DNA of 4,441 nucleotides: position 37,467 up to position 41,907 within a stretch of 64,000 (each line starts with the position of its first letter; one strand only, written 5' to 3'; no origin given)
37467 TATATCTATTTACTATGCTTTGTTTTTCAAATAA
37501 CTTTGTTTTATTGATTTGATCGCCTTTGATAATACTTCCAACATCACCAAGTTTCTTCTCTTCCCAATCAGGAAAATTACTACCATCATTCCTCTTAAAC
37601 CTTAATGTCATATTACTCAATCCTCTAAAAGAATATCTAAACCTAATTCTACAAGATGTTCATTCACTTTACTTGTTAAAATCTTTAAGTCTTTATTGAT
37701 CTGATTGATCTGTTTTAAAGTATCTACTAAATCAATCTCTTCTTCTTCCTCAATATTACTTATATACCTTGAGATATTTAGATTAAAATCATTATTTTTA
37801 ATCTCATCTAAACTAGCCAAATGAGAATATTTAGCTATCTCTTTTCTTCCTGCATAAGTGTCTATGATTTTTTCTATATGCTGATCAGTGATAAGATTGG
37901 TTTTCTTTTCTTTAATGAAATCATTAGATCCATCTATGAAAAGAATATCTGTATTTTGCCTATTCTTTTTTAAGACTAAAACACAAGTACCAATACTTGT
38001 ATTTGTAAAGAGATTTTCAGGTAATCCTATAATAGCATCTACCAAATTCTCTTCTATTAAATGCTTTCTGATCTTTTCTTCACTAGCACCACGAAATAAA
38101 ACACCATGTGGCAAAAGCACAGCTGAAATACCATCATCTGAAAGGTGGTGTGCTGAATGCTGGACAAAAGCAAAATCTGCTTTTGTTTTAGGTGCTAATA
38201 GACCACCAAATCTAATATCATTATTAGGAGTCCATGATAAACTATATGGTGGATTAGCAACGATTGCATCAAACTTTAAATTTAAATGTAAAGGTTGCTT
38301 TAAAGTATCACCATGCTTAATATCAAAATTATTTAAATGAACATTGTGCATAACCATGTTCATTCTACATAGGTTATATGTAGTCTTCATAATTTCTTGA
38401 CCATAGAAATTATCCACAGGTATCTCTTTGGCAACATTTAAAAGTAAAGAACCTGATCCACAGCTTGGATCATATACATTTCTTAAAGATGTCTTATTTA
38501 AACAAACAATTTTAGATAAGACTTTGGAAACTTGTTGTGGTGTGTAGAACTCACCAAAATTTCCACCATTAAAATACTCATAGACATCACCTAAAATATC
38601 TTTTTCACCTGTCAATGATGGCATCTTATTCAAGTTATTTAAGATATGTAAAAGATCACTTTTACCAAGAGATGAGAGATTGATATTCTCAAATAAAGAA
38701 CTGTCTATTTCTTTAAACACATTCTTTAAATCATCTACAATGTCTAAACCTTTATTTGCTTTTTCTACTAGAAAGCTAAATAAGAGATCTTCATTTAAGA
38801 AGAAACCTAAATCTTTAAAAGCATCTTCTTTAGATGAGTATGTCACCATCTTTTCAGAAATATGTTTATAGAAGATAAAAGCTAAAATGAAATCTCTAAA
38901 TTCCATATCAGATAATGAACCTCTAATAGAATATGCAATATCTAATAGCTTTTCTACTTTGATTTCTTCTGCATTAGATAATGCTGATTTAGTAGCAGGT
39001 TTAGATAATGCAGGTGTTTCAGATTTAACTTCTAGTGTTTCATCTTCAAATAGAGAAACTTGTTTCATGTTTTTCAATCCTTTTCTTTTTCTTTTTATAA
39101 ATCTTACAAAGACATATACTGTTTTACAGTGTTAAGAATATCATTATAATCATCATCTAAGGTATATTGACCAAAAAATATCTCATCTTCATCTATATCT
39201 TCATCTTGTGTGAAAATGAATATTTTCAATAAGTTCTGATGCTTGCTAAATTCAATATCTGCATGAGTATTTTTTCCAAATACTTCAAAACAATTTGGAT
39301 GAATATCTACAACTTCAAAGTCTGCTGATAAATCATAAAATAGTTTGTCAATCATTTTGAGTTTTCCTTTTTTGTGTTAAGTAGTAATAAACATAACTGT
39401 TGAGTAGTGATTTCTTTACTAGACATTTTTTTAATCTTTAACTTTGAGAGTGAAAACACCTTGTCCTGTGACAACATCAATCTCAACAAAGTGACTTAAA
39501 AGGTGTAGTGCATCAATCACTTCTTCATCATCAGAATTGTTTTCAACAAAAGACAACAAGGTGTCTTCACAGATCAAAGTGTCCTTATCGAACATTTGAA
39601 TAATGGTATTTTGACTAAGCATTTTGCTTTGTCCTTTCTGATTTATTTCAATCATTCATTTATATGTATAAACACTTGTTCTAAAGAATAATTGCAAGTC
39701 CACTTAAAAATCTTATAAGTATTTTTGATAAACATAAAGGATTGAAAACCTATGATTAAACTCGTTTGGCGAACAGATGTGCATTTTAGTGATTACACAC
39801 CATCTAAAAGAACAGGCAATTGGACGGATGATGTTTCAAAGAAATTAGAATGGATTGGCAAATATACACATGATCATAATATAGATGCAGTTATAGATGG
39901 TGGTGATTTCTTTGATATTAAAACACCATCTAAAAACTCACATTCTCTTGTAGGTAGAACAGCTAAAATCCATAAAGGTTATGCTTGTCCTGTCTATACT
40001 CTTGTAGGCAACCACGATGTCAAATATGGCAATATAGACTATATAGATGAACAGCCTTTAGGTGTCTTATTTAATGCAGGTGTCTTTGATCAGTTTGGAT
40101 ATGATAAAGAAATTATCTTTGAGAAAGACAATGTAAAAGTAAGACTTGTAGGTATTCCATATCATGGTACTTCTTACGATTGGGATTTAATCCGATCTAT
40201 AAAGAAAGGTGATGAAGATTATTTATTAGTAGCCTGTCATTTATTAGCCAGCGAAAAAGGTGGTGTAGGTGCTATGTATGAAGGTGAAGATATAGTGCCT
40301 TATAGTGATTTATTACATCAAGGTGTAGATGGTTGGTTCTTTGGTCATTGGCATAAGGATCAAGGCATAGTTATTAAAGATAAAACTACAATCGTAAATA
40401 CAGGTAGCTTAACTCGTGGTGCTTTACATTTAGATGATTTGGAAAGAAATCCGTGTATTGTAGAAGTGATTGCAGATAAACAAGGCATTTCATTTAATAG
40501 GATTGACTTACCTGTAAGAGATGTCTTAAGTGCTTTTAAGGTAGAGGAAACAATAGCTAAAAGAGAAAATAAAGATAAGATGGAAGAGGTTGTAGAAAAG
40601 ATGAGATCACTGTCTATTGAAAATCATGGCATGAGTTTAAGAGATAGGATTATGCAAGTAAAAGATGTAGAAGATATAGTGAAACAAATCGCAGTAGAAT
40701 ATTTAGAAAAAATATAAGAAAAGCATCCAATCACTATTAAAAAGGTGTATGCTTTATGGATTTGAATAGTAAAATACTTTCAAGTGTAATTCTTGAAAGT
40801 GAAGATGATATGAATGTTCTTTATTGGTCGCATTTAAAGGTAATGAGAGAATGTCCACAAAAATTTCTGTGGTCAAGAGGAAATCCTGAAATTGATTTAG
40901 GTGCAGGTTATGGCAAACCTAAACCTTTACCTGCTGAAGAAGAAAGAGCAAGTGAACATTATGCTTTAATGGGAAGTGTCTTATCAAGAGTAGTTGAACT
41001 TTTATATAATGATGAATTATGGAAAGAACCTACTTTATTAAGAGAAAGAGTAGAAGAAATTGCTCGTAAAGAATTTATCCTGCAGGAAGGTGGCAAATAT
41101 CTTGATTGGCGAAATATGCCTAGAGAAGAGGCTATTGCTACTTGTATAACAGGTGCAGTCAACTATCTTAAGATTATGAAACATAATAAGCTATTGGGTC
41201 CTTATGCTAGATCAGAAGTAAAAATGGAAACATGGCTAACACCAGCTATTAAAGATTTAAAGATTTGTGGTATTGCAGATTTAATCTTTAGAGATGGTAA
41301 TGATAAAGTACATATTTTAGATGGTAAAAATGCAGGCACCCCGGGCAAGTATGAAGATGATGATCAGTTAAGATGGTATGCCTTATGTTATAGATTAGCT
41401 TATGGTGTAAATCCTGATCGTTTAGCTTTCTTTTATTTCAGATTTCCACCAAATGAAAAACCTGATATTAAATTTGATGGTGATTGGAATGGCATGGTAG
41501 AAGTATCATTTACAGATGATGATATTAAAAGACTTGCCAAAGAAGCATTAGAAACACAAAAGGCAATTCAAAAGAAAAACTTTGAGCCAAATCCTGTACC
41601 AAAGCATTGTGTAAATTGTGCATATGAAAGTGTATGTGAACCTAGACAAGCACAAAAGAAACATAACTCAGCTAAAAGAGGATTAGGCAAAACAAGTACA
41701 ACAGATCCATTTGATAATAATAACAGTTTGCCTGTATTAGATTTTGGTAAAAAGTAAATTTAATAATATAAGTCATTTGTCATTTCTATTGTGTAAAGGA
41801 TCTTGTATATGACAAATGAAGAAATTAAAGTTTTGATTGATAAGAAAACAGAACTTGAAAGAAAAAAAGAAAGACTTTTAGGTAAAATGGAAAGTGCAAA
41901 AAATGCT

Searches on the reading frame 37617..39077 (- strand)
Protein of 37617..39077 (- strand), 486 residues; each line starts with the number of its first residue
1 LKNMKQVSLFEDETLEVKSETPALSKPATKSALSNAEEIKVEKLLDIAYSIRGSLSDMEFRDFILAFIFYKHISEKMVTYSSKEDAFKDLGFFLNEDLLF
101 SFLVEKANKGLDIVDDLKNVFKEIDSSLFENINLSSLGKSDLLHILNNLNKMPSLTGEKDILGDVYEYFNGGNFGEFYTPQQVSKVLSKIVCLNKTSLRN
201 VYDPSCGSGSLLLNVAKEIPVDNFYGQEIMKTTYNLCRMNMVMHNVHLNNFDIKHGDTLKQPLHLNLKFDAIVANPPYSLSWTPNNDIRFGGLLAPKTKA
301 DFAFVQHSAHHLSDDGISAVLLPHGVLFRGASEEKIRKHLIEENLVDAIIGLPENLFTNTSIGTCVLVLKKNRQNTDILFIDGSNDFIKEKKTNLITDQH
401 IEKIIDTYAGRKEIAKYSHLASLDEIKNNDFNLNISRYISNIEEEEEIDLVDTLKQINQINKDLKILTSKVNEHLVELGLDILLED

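Call 15: search_protein_families(library=pfam, proteins=[window:37617-39077:-], max_evalue=0.001)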
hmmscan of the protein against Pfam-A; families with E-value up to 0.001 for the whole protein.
window:37617-39077:- (486 aa): 8 families
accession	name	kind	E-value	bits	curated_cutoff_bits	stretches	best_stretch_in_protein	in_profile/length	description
PF02384.22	N6_Mtase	-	8e-101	337.9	20.4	1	158-446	2-310/311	N-6 DNA Methylase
PF07669.17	Eco57I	-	4.3e-08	33.9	25.3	1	257-353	69-167/171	Eco57I restriction-modification methylase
PF05175.20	MTS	-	4.2e-06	26.9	23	1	192-279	26-109/170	Methyltransferase small domain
PF12161.14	HsdM_N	-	4.7e-06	27.7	24.5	1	43-133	4-109/135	HsdM N-terminal domain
PF08123.19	DOT1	-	0.00033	20.7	23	1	166-257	15-102/205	Histone methylation protein DOT1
PF13649.12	Methyltransf_25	-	0.00044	21.3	27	0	201-275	1-71/97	Methyltransferase domain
PF01170.24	UPF0020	-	0.00075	19.7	22.3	0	201-281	32-134/197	RMKL-like, methyltransferase domain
PF08242.18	Methyltransf_12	-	0.00083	20.5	30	0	206-283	5-78/98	Methyltransferase domain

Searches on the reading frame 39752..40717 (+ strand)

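Call 15: search_protein_families(library=pfam, proteins=[window:39752-40717:+], max_evalue=0.001)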
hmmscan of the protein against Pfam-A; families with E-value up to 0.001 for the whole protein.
window:39752-40717:+ (321 aa): 1 family
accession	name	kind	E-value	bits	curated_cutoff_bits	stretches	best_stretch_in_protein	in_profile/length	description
PF00149.33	Metallophos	-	2.3e-09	38.4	21.5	1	8-202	7-190/191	Calcineurin-like phosphoesterase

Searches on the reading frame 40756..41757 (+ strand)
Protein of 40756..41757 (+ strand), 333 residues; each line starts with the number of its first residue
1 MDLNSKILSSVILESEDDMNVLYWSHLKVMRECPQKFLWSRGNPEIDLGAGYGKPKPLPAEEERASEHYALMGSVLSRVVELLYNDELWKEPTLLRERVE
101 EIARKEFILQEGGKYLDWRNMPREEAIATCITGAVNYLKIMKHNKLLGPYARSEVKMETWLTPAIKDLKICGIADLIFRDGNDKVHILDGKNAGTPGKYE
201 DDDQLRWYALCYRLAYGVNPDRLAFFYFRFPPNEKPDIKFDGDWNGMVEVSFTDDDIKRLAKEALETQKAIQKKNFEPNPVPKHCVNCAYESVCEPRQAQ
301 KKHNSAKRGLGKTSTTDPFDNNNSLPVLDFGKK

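Call 15: search_protein_families(library=pfam, proteins=[window:40756-41757:+], max_evalue=0.001)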
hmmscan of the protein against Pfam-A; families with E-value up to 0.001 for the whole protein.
window:40756-41757:+ (333 aa): 1 family
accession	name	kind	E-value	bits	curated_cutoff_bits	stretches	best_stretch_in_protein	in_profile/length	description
PF12705.13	PDDEXK_1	-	1.1e-15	58.8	22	1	25-295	5-247/247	PD-(D/E)XK nuclease superfamily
